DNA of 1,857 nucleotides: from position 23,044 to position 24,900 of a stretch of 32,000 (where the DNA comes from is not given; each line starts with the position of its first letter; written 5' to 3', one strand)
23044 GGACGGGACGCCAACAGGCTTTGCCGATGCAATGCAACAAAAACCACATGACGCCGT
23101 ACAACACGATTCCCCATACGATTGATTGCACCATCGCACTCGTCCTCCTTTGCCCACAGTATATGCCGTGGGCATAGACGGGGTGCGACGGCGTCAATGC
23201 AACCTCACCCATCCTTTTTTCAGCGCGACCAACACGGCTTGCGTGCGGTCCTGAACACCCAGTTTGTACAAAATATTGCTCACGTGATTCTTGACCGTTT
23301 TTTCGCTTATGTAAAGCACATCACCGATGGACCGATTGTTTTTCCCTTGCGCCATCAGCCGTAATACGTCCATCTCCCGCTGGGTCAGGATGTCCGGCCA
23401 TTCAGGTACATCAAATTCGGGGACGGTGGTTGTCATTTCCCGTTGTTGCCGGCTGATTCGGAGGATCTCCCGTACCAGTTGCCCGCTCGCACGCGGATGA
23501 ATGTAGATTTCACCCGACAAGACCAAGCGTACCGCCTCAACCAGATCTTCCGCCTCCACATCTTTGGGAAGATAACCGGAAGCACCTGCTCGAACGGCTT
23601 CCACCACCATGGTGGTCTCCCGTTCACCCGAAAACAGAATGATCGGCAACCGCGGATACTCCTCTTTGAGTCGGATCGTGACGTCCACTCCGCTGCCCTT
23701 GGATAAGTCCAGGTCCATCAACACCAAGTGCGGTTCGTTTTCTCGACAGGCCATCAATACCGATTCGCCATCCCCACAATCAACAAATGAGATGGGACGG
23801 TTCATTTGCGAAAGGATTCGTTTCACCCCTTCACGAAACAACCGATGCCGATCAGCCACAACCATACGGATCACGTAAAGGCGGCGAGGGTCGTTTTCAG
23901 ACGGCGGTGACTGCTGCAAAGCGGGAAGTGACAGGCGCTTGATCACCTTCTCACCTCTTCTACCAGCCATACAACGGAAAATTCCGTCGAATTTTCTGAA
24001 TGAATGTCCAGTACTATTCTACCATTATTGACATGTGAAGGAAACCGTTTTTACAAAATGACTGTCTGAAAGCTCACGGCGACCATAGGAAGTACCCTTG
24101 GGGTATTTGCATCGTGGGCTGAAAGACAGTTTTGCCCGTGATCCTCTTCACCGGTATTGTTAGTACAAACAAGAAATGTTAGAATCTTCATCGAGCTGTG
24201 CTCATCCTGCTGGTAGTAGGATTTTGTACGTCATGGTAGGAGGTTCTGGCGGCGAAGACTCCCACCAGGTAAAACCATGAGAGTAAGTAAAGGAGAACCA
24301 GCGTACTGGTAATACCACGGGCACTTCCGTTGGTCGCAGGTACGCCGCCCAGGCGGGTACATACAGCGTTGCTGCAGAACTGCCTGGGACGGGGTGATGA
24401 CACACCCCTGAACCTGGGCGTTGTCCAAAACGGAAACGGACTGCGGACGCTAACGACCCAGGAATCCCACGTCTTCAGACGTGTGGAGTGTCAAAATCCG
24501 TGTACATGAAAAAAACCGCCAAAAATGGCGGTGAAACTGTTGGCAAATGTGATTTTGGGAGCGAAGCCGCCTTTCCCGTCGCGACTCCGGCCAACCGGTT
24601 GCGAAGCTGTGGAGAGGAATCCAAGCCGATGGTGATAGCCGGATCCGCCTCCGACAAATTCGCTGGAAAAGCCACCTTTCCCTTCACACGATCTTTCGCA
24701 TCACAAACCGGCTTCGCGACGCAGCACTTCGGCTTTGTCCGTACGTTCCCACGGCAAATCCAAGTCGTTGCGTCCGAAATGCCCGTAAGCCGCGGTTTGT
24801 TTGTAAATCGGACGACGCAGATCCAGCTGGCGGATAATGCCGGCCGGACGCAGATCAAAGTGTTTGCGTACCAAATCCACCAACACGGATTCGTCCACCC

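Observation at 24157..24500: ORF-free, pseudoknot-capable ~300-nt GC-rich element with its own near-consensus promoter, in the slot where degS would be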

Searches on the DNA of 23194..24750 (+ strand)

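Call 4: search_rna_families(source=window, start=23900, end=24750, threshold=evalue, max_evalue=10, show_alignments=3)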
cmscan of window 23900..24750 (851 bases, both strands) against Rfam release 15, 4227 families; matches with E-value up to 10: 4.
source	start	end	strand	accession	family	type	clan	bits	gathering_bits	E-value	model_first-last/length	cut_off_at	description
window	24490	24543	+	RF00521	SAM_alpha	Cis-reg; riboswitch;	-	14.2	36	2.1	1-79/79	no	Alpha-proteobacteria SAM riboswitch aptamer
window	23985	24033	-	RF00612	SNORD75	Gene; snRNA; snoRNA; CD-box;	-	13.4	50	4.3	1-62/62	no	Small nucleolar RNA SNORD75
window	24506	24552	-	RF02837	anti-hemB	Gene; sRNA;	-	13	49.5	4.2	1-81/81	no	Burkholderia RNA 7 (anti-hemB)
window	24467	24579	+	RF01728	STAXI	Gene; sRNA;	-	12.8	40.5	3.6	1-153/153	no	STAXI RNA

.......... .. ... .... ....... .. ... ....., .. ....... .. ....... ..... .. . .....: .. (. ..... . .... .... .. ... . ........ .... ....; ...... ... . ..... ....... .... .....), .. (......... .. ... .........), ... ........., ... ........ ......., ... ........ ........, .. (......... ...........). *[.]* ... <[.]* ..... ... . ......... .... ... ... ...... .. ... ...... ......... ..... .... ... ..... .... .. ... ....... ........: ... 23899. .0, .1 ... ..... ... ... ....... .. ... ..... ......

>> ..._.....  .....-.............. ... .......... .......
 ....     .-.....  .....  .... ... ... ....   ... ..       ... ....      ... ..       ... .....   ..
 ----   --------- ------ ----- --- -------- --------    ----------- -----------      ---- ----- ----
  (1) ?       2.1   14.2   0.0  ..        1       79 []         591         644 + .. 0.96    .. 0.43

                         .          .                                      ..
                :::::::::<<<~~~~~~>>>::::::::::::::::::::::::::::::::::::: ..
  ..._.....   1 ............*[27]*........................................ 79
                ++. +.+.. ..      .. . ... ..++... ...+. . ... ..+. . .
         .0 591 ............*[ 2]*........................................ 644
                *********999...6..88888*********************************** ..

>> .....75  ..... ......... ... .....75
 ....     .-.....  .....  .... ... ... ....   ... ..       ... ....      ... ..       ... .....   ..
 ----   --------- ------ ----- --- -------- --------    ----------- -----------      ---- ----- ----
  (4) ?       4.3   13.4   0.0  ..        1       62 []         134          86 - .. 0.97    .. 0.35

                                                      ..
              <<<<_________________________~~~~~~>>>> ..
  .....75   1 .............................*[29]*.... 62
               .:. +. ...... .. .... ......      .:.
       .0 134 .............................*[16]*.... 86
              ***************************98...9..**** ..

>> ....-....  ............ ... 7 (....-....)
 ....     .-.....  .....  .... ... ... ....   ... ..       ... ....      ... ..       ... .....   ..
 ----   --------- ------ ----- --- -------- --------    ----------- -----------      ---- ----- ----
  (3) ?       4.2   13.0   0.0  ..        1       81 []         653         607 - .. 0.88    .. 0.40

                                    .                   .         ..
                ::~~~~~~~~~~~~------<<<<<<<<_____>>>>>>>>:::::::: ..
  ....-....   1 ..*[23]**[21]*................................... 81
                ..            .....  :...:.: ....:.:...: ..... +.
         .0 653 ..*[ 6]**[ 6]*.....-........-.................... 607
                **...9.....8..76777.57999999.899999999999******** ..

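Call 34: search_dna_similar(query=window:24190-24495:+, collection=plasmids, mode=distant, max_evalue=0.01)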
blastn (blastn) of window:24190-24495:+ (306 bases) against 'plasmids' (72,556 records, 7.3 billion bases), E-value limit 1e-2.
Records with a match: 10; places in all: 11; records where one place covers at least 80% of the query: 0.
Best place of each record, by identity: 90-95% 1; 80-90% 2; 60-80% 7.
By first word of the organism name: Bacillus 8; Haladaptatus 2.
By predicted mobility (MOB-suite, as given by PLSDB): non-mobilizable 9; mobilizable 1.
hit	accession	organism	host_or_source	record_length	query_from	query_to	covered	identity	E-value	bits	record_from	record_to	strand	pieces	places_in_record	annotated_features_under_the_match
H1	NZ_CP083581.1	Bacillus sp. PM8313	Pagrus major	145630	196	281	28%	74.7%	6e-3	48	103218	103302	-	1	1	hypothetical protein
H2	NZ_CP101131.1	Bacillus sp. KRF7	Sebastes schlegelii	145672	196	281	28%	74.7%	6e-3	48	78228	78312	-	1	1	hypothetical protein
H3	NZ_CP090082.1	Bacillus cereus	cell culture,Contaminated soil sample ...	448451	202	280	26%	76.5%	5e-4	52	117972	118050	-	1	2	none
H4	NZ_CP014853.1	Bacillus thuringiensis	soil,soil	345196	202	280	26%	76.3%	5e-4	53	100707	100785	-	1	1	none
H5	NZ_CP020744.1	Bacillus mycoides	whole organism,soil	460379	202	280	26%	76.3%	5e-4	53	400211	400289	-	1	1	none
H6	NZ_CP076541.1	Bacillus thuringiensis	-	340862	202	280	26%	76.3%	5e-4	53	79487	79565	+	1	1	none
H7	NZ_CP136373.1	Bacillus mycoides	whole organism,soil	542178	202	280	26%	76.3%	5e-4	53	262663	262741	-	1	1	none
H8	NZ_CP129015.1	Bacillus carboniphilus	-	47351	270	305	12%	91.7%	5e-4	53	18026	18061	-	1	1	hypothetical protein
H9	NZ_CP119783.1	Haladaptatus sp. YSMS36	cell culture,sediment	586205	271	306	12%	89.5%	6e-3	49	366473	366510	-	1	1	none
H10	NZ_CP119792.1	Haladaptatus sp. QDMS2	cell culture,sediment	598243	271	306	12%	89.5%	6e-3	49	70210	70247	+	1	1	none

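Call 49: get_annotated_region(hit=H4, flank=3000)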
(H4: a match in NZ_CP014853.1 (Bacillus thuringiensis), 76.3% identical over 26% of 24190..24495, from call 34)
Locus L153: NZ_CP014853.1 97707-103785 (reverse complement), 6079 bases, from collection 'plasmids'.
description: Bacillus thuringiensis strain HD12 plasmid pHD120345, complete sequence
organism: Bacillus thuringiensis (NCBI taxid 1428)
taxonomy: Bacteria; Bacillota; Bacilli; Bacillales; Bacillaceae; Bacillus; Bacillus thuringiensis
host: -; source: soil,soil; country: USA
typing (MOB-suite, as given by PLSDB): non-mobilizable; replicon rep_cluster_125; mating-pair formation MPF_T
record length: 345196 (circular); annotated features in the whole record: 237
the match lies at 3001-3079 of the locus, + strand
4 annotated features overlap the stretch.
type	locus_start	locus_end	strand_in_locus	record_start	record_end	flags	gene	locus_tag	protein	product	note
CDS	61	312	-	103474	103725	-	-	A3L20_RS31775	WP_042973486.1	hypothetical protein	-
CDS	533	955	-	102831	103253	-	-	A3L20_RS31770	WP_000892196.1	phage holin family protein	-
CDS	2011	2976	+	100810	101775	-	-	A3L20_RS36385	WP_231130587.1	transposase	-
CDS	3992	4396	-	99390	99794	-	-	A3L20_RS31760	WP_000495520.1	DUF3221 domain-containing protein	-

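Call 50: get_annotated_region(hit=H8, flank=3000)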
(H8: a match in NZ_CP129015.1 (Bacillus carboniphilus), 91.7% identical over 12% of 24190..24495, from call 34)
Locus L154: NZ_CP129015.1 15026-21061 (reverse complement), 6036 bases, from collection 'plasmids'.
description: Bacillus carboniphilus strain SaN35-3 plasmid unnamed2, complete sequence
organism: Bacillus carboniphilus (NCBI taxid 86663)
taxonomy: Bacteria; Bacillota; Bacilli; Bacillales; Bacillaceae; Bacillus; Bacillus carboniphilus
host: -; source: -; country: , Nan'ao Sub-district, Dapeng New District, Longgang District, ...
typing (MOB-suite, as given by PLSDB): non-mobilizable
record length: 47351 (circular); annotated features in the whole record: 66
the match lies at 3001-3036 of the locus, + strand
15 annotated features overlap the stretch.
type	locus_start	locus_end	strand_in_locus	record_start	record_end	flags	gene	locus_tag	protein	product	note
CDS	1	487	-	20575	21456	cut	-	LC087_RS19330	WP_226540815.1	helix-turn-helix domain-containing protein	-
CDS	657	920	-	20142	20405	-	-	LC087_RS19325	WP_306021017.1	hypothetical protein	-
CDS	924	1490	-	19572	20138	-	-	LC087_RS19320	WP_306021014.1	hypothetical protein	-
CDS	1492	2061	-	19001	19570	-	-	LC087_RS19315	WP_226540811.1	host-nuclease inhibitor Gam family protein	-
CDS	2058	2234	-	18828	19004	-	-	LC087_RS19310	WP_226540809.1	hypothetical protein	-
CDS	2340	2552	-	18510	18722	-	-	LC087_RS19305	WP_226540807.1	hypothetical protein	-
CDS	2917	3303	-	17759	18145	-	-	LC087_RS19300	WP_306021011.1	hypothetical protein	-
CDS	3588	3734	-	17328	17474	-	-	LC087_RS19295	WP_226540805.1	hypothetical protein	-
CDS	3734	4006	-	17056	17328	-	-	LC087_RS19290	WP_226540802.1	hypothetical protein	-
CDS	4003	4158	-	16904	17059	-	-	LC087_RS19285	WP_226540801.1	hypothetical protein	-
CDS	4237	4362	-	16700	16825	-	-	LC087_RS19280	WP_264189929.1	hypothetical protein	-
CDS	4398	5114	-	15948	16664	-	-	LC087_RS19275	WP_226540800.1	ORF6C domain-containing protein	-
CDS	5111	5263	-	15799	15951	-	-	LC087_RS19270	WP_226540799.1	hypothetical protein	-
CDS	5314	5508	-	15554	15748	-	-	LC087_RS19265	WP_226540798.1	helix-turn-helix transcriptional regulator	-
CDS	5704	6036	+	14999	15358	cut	-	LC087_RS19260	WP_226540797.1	helix-turn-helix transcriptional regulator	-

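Call 68: search_dna_similar(query=window:24055-24494:+, collection=phages, mode=distant, max_evalue=0.001)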
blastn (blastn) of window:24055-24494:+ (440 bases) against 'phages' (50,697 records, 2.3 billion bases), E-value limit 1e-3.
No match.

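Call 78: search_with_rna_model(model_id=R1, sources=[L043, L106, L170, L137, L141, L144, L153, L154, L109, L157, L159, L181, L133, L167, L168, L082, L091, L090, L085, L086, L087], max_evalue=0.01)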
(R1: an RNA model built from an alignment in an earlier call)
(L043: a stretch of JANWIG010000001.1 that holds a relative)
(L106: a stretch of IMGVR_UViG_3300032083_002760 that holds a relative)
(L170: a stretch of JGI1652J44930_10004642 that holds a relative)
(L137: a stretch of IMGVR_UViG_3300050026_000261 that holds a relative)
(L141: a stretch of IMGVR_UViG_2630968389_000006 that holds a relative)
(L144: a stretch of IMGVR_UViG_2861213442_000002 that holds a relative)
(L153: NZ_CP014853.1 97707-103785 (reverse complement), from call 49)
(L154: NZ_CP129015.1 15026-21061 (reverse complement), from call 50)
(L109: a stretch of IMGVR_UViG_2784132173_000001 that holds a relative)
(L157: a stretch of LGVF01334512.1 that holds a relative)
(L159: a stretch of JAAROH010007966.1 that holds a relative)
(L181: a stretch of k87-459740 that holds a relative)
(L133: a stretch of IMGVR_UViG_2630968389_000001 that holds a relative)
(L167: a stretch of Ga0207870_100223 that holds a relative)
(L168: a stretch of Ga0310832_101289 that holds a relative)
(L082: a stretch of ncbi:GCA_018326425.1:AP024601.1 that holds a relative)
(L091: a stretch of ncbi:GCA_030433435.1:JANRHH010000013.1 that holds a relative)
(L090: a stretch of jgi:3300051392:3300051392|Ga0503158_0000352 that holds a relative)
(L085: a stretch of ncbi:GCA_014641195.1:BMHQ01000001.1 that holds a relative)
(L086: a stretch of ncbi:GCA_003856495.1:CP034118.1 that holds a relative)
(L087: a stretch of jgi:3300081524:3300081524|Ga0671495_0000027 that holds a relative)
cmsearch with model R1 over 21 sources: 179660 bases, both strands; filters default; matches with E-value up to 0.01: 15.
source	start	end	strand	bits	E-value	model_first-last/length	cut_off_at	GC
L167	3524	3675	+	186.7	2e-47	1-152/152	no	0.59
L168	5545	5696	+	167.3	2.5e-42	1-152/152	no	0.55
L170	1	143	-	164.2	1.7e-41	1-142/152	3'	0.57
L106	7586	7739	-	153.5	1.2e-38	1-152/152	no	0.51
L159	9345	9485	-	142.4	9.4e-36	12-152/152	5'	0.57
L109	4621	4743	-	136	4.6e-34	31-152/152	5'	0.57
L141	1177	1323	-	135.3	7.3e-34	1-152/152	no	0.56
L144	2701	2847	+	129.4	2.6e-32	1-152/152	no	0.56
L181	1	114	+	121.9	2.6e-30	40-152/152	5'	0.56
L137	10361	10513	+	87.8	2.5e-21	1-152/152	no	0.51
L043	5602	5764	+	78.8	6.1e-19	1-152/152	no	0.45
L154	2890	3036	+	74.6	7.8e-18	1-152/152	no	0.5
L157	1994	2119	-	73.5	1.5e-17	28-152/152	5'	0.5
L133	1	68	+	64.7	3e-15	86-152/152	5'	0.54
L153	2955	3131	+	60.8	3.4e-14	1-152/152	no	0.47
